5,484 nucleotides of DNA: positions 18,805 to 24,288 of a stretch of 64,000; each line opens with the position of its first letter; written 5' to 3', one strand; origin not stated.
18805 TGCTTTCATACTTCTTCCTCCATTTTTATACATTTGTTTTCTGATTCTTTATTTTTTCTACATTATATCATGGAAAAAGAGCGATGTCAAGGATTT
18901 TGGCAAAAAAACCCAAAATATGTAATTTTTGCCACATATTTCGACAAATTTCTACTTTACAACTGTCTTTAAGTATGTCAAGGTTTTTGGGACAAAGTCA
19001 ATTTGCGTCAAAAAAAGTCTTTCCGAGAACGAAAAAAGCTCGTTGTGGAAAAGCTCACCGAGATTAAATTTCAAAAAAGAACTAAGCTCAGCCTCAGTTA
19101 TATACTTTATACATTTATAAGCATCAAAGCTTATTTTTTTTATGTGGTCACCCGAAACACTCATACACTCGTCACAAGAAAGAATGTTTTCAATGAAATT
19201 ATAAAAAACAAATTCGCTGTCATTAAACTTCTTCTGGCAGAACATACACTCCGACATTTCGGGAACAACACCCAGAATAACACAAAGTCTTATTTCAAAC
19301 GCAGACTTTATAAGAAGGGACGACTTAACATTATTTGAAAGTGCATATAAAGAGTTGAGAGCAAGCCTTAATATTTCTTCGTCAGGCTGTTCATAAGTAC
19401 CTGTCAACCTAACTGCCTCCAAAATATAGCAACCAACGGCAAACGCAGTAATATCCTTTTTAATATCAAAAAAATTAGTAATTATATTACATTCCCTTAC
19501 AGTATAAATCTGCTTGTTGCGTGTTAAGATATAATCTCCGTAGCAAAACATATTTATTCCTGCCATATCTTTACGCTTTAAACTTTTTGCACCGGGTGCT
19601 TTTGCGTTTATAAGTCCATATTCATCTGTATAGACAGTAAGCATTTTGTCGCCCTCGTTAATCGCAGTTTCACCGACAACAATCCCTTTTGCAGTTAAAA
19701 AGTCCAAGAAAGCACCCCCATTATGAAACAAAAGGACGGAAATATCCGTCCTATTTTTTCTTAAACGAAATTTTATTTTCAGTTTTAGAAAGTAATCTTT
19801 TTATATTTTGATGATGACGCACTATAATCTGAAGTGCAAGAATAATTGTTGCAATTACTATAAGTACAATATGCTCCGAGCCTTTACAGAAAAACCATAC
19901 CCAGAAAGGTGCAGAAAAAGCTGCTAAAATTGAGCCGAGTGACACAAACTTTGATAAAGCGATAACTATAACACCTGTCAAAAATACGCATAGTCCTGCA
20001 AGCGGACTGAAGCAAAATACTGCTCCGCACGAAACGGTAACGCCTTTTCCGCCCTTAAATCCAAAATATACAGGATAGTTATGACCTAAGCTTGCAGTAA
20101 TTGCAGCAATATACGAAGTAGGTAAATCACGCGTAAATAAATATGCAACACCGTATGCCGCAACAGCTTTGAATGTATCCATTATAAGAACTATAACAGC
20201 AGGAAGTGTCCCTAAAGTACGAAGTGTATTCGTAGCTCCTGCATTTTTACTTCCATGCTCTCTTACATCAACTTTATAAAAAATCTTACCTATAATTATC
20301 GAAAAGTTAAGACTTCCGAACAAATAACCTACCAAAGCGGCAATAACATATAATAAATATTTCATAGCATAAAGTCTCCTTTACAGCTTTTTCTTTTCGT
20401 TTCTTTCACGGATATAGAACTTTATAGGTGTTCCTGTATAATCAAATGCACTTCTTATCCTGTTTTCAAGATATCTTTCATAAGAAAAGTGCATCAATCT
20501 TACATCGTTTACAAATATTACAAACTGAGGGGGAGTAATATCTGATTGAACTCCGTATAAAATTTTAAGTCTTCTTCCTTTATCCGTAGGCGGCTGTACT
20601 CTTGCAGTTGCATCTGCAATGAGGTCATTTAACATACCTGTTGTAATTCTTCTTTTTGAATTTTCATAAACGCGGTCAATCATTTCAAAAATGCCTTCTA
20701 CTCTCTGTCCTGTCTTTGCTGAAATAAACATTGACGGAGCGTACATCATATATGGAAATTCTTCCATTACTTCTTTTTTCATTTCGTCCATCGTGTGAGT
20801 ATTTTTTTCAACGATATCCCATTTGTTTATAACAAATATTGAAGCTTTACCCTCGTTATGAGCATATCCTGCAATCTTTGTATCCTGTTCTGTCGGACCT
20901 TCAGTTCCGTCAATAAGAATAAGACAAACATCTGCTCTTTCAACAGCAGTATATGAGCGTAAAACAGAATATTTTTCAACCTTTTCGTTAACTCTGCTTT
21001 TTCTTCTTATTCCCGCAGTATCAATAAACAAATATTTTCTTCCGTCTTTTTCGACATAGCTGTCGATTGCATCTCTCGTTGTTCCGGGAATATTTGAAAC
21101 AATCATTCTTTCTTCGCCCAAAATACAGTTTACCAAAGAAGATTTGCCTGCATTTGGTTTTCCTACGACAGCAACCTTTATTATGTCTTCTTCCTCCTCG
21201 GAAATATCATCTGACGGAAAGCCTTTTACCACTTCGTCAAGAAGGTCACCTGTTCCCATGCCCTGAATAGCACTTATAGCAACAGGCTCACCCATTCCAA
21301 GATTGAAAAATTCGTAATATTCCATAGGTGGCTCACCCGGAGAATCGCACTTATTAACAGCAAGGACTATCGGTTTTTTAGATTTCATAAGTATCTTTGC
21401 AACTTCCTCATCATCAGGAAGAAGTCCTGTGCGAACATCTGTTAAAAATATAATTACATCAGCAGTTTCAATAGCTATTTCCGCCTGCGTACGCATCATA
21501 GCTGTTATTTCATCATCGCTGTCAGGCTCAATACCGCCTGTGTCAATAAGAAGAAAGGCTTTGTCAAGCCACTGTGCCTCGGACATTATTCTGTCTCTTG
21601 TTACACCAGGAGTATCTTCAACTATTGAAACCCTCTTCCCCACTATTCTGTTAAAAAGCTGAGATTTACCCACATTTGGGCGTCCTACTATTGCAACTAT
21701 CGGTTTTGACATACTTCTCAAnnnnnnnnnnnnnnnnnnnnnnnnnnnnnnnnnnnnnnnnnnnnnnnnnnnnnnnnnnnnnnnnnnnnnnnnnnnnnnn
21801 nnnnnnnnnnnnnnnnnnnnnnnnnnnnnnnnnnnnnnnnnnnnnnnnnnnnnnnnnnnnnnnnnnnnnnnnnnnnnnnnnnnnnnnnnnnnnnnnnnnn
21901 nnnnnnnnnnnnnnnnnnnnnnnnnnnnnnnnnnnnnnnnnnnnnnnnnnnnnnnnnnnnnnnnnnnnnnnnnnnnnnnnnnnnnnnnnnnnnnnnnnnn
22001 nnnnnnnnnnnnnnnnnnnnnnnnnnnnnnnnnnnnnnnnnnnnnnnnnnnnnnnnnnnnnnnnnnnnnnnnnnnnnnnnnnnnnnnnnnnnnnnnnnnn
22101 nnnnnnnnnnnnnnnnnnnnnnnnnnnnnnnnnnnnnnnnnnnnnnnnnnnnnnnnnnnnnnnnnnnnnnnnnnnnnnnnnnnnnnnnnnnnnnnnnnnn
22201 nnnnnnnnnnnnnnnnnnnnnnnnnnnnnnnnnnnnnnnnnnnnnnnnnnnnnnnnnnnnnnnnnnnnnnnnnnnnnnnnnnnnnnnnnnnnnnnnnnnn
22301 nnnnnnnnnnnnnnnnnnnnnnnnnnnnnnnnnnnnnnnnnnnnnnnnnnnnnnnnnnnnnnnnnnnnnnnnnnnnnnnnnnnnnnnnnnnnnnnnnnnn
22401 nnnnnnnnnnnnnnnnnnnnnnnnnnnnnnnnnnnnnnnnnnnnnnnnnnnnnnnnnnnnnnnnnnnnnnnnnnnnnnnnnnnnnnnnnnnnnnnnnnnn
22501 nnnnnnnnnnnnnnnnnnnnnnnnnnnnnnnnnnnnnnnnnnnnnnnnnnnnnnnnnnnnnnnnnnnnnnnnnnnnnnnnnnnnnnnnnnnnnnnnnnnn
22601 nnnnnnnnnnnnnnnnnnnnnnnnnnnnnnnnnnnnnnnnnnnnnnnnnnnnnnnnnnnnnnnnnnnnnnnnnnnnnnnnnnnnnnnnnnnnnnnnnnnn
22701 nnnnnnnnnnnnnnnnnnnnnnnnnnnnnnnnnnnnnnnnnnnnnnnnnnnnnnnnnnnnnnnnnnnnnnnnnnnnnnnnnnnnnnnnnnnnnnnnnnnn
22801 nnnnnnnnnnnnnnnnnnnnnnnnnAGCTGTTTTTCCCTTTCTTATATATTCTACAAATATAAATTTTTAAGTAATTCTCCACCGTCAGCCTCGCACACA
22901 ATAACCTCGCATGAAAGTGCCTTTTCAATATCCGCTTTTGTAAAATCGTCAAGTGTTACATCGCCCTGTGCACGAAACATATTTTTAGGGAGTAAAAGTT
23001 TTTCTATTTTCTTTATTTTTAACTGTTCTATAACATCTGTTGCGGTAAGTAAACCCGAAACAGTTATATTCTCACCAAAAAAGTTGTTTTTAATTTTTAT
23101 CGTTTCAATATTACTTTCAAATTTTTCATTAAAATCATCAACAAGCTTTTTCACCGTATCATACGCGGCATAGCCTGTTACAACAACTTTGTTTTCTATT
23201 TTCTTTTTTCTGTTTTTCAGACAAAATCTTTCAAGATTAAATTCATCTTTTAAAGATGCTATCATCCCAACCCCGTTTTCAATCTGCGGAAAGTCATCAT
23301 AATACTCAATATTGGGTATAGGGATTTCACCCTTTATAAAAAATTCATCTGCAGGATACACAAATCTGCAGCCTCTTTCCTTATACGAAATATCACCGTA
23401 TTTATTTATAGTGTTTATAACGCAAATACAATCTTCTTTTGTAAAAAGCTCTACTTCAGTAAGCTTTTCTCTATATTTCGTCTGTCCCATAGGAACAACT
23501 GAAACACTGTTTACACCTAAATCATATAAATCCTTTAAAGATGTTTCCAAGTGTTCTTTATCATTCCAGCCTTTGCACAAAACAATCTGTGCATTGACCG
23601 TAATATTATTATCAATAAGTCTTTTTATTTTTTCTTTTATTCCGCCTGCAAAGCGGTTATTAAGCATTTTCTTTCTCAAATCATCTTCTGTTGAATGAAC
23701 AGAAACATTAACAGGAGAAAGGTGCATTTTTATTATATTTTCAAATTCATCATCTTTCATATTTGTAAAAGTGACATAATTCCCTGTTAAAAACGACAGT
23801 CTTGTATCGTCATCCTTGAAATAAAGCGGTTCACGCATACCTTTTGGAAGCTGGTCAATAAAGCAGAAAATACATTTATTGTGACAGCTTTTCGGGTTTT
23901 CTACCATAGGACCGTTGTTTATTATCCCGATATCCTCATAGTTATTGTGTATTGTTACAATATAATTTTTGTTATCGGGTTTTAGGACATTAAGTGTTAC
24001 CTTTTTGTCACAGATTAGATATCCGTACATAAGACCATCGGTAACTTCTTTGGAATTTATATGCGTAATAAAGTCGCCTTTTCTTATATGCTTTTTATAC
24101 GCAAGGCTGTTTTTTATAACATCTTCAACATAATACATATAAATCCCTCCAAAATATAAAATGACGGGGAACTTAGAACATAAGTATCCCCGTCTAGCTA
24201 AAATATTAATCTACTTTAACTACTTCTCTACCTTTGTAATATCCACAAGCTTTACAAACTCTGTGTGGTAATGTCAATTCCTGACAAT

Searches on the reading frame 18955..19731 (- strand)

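Call 80: search_protein_families(library=pfam, proteins=[window:18955-19731:-], max_evalue=0.0001)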
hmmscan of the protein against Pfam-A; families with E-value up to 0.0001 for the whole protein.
window:18955-19731:- (259 aa): 2 families
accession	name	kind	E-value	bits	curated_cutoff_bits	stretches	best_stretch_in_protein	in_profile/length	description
PF11967.14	RecO_N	-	4.1e-15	56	27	1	13-87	5-80/80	Recombination protein O N terminal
PF02565.21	RecO_C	-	1.3e-14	54.7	22.1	1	92-223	2-128/157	Recombination protein O C terminal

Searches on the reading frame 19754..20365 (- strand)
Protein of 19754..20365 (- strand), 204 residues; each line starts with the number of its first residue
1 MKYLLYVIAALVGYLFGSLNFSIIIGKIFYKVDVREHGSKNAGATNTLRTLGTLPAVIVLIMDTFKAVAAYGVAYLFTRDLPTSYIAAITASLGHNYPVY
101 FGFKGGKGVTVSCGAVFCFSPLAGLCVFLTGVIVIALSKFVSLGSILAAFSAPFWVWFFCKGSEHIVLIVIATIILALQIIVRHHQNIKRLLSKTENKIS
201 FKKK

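Call 80: search_protein_families(library=pfam, proteins=[window:19754-20365:-], max_evalue=0.0001)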
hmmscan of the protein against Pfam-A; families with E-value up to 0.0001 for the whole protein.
window:19754-20365:- (204 aa): 1 family
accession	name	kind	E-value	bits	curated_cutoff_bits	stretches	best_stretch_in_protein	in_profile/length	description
PF02660.20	G3P_acyltransf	-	3.1e-51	174.2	24.1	1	12-191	1-164/164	Glycerol-3-phosphate acyltransferase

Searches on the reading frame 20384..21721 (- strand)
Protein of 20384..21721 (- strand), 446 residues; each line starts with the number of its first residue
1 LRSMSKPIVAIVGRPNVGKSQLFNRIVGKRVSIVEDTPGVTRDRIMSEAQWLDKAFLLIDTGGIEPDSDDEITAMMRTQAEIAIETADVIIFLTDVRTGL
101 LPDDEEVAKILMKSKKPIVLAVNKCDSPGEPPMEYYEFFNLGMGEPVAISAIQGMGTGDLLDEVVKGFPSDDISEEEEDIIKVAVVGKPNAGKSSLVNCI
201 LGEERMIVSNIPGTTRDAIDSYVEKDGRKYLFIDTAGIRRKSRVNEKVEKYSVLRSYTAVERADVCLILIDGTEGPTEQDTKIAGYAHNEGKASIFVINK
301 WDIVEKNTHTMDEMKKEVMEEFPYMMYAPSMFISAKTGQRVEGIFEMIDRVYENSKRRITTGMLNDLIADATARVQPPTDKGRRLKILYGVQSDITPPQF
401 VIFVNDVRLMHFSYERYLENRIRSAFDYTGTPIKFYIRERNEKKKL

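Call 80: search_protein_families(library=pfam, proteins=[window:20384-21721:-], max_evalue=0.0001)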
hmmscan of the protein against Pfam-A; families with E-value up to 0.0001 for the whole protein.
window:20384-21721:- (446 aa): 11 families
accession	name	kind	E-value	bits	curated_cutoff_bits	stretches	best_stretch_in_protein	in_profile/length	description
PF01926.29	MMR_HSR1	-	3.9e-60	201.4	21.9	2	182-300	1-113/113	50S ribosome-binding GTPase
PF14714.11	KH_dom-like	-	3.2e-31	107.9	27.3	1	358-438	1-81/81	KH-domain-like of EngA bacterial GTPase enzymes, C-terminal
PF00009.33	GTP_EFTU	-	1.3e-26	93.8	26.5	2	179-352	2-186/188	Elongation factor Tu GTP binding domain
PF02421.24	FeoB_N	-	3e-26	92.2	27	2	182-341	2-149/156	Ferrous iron transport protein B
PF00350.29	Dynamin_N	-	1.8e-13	51.3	27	0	183-216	1-34/168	Dynamin family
PF04548.22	AIG1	-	2.4e-12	47.1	27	1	183-282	3-102/212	AIG1 family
PF03193.22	RsgA_GTPase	-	2.1e-07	31.4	30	0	183-212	109-138/174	RsgA GTPase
PF08477.19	Roc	-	1.8e-06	28.7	27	0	9-126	2-119/119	Ras of Complex, Roc, domain of DAPkinase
PF00071.28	Ras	-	1.9e-06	28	21.6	0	182-350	1-158/162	Ras family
PF00005.33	ABC_tran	-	6.8e-05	23.9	25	0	182-211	13-42/137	ABC transporter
PF02492.25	cobW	-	8.1e-05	22.7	20.7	0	219-318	74-169/180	CobW/HypB/UreG, nucleotide-binding domain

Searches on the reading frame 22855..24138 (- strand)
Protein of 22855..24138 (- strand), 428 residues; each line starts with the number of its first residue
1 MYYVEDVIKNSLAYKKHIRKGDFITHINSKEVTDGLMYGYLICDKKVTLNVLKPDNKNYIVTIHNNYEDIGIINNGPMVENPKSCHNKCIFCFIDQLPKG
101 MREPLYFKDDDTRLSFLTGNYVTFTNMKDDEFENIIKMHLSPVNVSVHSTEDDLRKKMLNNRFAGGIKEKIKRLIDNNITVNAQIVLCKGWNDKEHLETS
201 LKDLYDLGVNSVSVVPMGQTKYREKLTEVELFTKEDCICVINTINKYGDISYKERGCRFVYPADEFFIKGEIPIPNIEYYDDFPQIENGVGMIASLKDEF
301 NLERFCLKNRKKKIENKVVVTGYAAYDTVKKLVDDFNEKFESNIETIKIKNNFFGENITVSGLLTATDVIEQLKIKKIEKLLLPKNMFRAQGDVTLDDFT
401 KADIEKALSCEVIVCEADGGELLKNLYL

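Call 80: search_protein_families(library=pfam, proteins=[window:22855-24138:-], max_evalue=0.0001)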
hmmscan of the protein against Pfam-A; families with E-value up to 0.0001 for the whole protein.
window:22855-24138:- (428 aa): 4 families
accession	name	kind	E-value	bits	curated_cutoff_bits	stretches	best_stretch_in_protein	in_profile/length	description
PF04459.17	DUF512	-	7.8e-62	208.6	25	1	215-416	1-201/202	Protein of unknown function (DUF512)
PF19238.5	Radical_SAM_2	-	2.3e-60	203.1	26.7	1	66-209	3-146/151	Radical SAM-like domain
PF17820.7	PDZ_6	-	2.3e-05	24.5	27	1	4-49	2-50/54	PDZ domain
PF04055.27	Radical_SAM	-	4.4e-05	24.2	29.5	0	111-199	77-162/166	Radical SAM superfamily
